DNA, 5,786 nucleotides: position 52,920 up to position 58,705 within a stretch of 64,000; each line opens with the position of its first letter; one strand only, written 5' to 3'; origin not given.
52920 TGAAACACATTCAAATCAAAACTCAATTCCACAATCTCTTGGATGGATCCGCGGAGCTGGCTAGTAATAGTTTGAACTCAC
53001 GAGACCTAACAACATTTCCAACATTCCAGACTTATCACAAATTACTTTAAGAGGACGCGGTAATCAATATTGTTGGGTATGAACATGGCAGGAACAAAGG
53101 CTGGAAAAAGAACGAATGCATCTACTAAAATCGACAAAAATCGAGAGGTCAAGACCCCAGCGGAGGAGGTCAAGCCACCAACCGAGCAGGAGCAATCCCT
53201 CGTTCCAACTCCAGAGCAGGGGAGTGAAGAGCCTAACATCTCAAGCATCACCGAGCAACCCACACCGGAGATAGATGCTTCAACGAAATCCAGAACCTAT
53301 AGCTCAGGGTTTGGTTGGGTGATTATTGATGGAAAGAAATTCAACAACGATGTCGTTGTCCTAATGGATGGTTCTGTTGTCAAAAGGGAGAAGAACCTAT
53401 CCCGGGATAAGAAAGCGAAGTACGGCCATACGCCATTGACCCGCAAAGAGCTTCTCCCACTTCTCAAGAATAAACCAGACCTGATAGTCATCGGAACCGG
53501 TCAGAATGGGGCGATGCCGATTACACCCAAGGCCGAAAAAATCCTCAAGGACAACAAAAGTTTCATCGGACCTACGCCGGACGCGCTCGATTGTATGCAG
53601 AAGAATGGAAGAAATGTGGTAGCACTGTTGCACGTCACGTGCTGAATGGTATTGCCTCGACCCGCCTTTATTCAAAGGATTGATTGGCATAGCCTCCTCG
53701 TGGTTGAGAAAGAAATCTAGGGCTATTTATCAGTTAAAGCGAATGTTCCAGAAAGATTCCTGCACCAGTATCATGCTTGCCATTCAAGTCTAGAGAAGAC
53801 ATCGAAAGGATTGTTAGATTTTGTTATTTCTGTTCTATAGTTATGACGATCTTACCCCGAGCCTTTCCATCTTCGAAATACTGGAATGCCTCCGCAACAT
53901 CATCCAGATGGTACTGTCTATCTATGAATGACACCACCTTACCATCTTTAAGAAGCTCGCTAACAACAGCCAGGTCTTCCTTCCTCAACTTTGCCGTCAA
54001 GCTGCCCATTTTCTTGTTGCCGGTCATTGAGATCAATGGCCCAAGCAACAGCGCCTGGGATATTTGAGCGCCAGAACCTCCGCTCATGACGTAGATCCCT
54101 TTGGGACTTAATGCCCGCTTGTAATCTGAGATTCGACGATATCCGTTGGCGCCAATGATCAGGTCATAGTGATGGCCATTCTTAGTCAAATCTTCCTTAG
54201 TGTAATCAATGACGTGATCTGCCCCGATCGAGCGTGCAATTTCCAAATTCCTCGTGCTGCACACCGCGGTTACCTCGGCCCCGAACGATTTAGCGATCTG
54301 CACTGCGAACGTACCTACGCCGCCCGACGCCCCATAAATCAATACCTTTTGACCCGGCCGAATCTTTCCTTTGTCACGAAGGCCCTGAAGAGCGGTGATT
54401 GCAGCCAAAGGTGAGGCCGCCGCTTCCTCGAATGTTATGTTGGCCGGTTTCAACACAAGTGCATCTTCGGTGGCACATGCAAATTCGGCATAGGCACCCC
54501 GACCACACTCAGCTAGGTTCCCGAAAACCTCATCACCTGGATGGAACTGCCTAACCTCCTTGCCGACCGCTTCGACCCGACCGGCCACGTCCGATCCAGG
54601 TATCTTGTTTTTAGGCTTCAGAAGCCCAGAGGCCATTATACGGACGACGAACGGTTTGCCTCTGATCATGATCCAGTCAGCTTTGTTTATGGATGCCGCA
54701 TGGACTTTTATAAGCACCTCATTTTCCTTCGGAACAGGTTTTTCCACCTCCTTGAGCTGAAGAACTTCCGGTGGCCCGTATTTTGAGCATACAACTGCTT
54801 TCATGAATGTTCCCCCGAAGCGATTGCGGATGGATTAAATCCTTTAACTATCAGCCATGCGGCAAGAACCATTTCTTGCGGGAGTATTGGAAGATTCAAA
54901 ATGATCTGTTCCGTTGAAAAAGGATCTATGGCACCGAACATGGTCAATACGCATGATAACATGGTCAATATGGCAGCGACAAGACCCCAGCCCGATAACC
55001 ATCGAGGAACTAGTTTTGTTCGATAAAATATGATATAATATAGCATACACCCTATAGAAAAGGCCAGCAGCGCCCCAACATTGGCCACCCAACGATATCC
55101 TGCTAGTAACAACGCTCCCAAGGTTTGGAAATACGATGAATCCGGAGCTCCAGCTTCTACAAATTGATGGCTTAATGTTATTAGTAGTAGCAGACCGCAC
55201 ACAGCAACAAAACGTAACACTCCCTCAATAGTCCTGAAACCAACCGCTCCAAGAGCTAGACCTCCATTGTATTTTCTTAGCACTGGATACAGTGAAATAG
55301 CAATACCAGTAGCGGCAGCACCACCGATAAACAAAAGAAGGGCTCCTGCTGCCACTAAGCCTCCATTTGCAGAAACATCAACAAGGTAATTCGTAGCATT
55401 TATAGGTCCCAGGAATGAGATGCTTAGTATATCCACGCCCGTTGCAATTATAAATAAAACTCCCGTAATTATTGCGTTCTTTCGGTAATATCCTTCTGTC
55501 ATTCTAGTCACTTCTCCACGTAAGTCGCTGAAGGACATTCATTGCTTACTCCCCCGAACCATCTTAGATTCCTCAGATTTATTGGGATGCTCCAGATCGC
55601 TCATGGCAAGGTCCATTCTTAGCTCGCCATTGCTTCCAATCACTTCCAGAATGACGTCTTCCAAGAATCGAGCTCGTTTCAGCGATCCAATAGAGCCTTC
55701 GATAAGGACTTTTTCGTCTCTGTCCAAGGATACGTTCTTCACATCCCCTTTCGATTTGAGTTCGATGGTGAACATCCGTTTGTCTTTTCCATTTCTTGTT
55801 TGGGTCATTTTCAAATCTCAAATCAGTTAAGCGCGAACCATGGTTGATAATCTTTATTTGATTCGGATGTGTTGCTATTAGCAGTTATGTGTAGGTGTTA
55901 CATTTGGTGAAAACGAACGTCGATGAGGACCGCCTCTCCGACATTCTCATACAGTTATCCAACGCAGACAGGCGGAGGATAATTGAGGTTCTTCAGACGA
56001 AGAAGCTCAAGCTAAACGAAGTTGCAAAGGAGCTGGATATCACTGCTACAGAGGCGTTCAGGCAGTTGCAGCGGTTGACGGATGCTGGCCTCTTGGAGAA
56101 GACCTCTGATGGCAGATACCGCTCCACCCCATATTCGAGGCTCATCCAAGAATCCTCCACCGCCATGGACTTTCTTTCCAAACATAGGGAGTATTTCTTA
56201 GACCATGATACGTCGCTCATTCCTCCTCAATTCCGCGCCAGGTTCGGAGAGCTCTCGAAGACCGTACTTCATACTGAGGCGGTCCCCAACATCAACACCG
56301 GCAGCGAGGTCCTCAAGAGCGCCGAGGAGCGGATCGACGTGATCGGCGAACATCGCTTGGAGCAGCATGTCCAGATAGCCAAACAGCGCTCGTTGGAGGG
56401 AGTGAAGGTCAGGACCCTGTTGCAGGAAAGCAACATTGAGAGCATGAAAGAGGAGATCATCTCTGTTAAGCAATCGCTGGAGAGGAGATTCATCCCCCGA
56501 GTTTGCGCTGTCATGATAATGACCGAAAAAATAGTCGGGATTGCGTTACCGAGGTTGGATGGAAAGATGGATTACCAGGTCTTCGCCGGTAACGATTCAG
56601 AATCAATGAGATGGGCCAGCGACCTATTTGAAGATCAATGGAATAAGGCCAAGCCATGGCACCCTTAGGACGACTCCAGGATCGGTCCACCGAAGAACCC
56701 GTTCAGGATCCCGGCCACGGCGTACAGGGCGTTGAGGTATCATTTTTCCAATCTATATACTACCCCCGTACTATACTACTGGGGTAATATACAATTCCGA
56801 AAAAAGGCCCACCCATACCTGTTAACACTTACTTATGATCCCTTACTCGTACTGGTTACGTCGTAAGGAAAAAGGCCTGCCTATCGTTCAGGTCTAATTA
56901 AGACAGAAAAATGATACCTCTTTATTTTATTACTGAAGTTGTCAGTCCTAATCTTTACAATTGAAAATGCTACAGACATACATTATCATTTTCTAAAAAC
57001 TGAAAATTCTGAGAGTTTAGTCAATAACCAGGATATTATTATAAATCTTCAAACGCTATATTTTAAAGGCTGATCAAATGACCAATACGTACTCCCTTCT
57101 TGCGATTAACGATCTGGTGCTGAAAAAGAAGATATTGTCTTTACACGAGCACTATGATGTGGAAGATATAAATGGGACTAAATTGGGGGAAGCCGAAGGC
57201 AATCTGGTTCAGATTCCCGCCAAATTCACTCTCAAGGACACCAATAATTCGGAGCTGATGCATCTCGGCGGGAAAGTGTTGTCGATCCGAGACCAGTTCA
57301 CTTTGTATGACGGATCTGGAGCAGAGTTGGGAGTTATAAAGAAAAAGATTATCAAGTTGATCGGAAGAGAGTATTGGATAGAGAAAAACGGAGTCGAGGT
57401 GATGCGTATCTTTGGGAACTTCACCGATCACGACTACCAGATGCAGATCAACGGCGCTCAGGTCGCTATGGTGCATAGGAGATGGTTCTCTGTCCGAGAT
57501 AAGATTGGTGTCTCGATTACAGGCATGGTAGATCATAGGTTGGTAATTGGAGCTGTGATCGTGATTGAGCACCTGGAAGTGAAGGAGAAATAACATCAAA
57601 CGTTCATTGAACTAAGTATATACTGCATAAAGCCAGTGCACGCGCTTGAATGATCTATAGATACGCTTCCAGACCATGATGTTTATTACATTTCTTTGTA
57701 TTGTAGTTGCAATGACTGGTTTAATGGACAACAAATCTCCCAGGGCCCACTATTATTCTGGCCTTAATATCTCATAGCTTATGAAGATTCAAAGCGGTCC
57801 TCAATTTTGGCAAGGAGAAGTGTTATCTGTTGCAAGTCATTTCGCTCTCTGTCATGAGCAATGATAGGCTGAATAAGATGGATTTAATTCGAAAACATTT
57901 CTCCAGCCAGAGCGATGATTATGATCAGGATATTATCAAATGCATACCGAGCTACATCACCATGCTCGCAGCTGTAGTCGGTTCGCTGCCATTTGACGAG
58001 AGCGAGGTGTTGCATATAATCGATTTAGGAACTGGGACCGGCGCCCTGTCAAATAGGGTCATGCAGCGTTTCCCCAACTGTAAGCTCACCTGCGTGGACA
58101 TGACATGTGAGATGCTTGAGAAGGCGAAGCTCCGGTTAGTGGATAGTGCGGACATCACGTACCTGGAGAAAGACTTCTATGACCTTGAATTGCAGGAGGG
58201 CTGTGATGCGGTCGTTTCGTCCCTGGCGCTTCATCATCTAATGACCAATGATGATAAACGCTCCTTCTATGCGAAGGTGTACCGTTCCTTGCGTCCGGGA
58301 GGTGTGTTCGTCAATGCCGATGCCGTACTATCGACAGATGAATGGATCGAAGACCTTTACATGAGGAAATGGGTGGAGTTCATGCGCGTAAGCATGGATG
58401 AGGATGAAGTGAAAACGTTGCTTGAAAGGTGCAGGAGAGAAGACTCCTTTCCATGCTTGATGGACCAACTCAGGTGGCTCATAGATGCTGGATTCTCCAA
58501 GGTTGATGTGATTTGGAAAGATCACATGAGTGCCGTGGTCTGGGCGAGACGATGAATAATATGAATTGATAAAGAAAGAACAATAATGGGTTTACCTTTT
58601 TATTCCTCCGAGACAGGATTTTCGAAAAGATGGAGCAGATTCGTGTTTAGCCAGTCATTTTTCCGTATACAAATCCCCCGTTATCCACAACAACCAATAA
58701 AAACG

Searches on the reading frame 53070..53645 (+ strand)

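Call 10: search_protein_families(library=pfam, proteins=[window:53070-53645:+], max_evalue=0.01)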
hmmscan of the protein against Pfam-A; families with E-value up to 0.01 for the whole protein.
window:53070-53645:+ (191 aa): 1 family
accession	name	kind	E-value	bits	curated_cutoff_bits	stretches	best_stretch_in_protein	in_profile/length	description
PF04430.19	DUF498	-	6.8e-08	32.9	33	1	79-170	4-88/109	Protein of unknown function (DUF498/DUF598)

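Call 61: search_protein_families(library=phrogs, proteins=[window:53070-53645:+], max_evalue=0.001)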
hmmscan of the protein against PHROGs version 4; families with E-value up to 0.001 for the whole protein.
window:53070-53645:+ (191 aa): 0 families

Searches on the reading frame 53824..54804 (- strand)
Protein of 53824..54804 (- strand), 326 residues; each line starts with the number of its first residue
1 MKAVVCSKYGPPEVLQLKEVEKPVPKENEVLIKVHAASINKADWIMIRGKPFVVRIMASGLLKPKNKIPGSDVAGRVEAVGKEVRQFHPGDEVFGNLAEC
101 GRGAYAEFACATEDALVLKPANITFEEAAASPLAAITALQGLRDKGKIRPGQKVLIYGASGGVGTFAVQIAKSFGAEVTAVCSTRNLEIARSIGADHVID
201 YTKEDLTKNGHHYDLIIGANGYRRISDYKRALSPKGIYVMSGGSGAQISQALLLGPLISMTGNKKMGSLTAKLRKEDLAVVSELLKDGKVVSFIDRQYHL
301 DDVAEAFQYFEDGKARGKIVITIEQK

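Call 10: search_protein_families(library=pfam, proteins=[window:53824-54804:-], max_evalue=0.01)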
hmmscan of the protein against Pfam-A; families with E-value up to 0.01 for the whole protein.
window:53824-54804:- (326 aa): 4 families
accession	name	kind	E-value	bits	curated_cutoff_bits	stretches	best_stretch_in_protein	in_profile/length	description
PF13602.12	ADH_zinc_N_2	-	4.8e-24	86.2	27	1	193-321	1-134/134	Zinc-binding dehydrogenase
PF08240.17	ADH_N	-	4e-16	59.6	23.5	1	27-120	2-103/104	Alcohol dehydrogenase GroES-like domain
PF00107.32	ADH_zinc_N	-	6.5e-15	55.7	31.8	1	162-284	1-126/129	Zinc-binding dehydrogenase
PF01262.27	AlaDh_PNT_C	-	4.1e-05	23.6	23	1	146-219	21-99/214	Alanine dehydrogenase/PNT, C-terminal domain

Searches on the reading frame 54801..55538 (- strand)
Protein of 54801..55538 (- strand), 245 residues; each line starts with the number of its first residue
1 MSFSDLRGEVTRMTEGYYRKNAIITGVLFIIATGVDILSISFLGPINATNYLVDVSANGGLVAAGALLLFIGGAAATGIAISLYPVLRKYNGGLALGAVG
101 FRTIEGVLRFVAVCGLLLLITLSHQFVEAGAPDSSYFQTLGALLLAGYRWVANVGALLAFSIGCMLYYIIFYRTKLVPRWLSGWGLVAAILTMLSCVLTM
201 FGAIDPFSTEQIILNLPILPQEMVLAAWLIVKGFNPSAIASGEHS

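Call 10: search_protein_families(library=pfam, proteins=[window:54801-55538:-], max_evalue=0.01)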
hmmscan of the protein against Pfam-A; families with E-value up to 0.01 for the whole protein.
window:54801-55538:- (245 aa): 1 family
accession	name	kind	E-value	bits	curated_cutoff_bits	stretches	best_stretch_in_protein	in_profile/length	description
PF14329.11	DUF4386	-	7.2e-37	127.8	27.6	1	24-233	1-210/210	Domain of unknown function (DUF4386)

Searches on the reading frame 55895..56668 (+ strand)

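Call 10: search_protein_families(library=pfam, proteins=[window:55895-56668:+], max_evalue=0.01)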
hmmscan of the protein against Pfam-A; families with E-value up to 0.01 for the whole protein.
window:55895-56668:+ (257 aa): 11 families
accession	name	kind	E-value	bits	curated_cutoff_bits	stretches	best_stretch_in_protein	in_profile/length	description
PF25213.1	HVO_A0261_N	-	8.3e-08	32.4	35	1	20-87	7-73/86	HVO_A0261 N-terminal domain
PF14394.12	DUF4423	-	1.3e-05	25.5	30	1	33-110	32-108/165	Domain of unknown function (DUF4423)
PF12840.13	HTH_20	-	1.4e-05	25.4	27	1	21-69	1-50/51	Helix-turn-helix domain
PF08350.17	FilR1_middle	-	3.3e-05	24.4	27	1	144-250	15-127/128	Methanogenesis regulatory protein FilR1, middle domain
PF09339.16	HTH_IclR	-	0.00015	21.9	22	1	13-69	4-50/52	IclR helix-turn-helix domain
PF12802.13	MarR_2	-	0.00016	22.2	27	1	29-73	10-56/61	MarR family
PF01022.26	HTH_5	-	0.00039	20.7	22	1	25-69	3-47/47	Bacterial regulatory protein, arsR family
PF25212.1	HVO_A0114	-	0.00094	19.4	27.6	1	23-80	21-81/84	HVO_A0114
PF08100.18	Dimerisation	-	0.0012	19.1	25.6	1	28-84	29-90/93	O-methyltransferase dimerisation domain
PF01978.25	TrmB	-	0.0013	19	25.6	1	30-74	15-59/68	Sugar-specific transcriptional regulator TrmB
PF21476.4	PF0610-like_N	-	0.004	17.8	33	1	26-60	3-37/50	PF0610-like, N-terminal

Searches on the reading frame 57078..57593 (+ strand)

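Call 10: search_protein_families(library=pfam, proteins=[window:57078-57593:+], max_evalue=0.01)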
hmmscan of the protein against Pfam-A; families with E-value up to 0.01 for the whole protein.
window:57078-57593:+ (171 aa): 1 family
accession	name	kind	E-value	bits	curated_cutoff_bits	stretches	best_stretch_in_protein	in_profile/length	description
PF04525.18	LOR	-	2.1e-11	44.2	24.5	1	12-162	15-187/187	LURP-one-related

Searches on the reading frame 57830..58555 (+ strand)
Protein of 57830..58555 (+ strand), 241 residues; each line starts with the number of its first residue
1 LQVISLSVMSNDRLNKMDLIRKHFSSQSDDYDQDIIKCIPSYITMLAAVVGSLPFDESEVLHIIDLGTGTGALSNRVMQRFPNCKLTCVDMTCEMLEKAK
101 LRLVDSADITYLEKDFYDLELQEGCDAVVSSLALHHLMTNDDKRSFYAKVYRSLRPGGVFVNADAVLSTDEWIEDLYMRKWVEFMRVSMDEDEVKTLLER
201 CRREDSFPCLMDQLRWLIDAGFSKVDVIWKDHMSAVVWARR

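Call 10: search_protein_families(library=pfam, proteins=[window:57830-58555:+], max_evalue=0.01)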
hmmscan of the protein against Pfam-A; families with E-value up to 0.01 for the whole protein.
window:57830-58555:+ (241 aa): 16 families
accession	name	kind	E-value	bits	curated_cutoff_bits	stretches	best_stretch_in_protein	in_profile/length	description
PF13649.12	Methyltransf_25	-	5.4e-19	69.1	27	1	63-158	1-97/97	Methyltransferase domain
PF08241.18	Methyltransf_11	-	4.8e-17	62.8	21.2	1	65-161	2-94/95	Methyltransferase domain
PF08242.18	Methyltransf_12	-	2.2e-15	57.6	30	1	64-160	1-98/98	Methyltransferase domain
PF13847.12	Methyltransf_31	-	1.9e-14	54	27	1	61-173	5-119/145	Methyltransferase domain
PF00891.24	Methyltransf_2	-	1.5e-13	51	22.3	1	55-170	58-172/210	O-methyltransferase domain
PF05175.20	MTS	-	4.2e-07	30.2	23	1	61-159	33-135/170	Methyltransferase small domain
PF05401.17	NodS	-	6.6e-07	29.8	24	1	56-161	40-143/201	Nodulation protein S (NodS)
PF01209.24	Ubie_methyltran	-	1.3e-06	28.3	20.1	1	60-225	48-216/233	ubiE/COQ5 methyltransferase family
PF02353.26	CMAS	-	2.3e-05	24.3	27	1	62-182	65-185/273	Mycolic acid cyclopropane synthetase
PF01728.25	FtsJ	-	3.3e-05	24.3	24.1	1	61-133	23-100/181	FtsJ-like methyltransferase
PF13489.12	Methyltransf_23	-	6.9e-05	23.1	27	1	61-176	24-132/164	Methyltransferase domain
PF00398.26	RrnaAD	-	0.0001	21.9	24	1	59-123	30-92/263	Ribosomal RNA adenine dimethylase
PF05891.18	Methyltransf_PK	-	0.0029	17.6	27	1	56-171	52-168/218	AdoMet dependent proline di-methyltransferase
PF01795.25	Methyltransf_5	-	0.0033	17.4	27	1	59-121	20-83/309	MraW methylase family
PF10294.15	Methyltransf_16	-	0.0042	17.3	21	0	50-92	37-79/174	Lysine methyltransferase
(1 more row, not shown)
